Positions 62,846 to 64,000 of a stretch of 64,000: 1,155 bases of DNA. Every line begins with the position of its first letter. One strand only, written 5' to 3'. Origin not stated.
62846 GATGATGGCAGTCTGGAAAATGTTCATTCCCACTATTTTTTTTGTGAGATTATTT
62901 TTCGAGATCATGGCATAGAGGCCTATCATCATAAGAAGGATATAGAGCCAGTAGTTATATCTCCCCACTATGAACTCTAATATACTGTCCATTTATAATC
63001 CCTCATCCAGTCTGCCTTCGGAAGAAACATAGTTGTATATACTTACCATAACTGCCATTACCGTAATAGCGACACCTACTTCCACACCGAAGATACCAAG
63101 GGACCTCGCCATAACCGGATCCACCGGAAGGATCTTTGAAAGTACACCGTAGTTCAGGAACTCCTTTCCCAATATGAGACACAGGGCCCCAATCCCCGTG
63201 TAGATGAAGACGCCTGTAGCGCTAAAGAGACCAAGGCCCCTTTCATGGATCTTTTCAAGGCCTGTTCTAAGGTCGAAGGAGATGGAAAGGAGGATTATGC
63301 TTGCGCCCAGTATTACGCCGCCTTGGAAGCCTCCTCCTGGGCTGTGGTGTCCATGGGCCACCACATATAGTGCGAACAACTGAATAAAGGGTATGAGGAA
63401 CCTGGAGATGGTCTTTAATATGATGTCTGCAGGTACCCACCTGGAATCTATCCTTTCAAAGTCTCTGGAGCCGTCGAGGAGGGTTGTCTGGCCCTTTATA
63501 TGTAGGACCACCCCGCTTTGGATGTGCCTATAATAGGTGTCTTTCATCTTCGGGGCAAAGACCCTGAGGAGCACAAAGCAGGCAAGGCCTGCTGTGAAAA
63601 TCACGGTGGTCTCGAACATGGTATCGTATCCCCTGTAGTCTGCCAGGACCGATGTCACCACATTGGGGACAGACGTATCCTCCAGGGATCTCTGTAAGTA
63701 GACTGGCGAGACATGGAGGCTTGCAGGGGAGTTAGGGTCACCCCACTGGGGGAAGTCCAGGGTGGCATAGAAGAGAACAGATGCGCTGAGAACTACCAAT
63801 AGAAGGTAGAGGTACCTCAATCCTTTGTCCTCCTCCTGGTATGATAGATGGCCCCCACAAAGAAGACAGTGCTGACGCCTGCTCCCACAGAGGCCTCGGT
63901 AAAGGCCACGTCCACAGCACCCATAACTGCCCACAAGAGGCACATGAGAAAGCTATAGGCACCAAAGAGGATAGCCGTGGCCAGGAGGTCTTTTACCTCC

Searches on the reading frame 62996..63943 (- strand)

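Call 65: search_protein_families(library=pfam, proteins=[window:62996-63943:-], max_evalue=0.00001)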
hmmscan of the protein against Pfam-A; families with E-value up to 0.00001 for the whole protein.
window:62996-63943:- (316 aa): 2 families
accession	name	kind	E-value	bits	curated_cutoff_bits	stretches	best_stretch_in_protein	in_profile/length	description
PF04039.18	MnhB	-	6.9e-26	91.4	22.5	1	175-300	1-126/127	Domain related to MnhB subunit of Na+/H+ antiporter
PF20501.3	MbhE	-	4.8e-11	43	27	1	73-134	28-89/98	MBH, subunit E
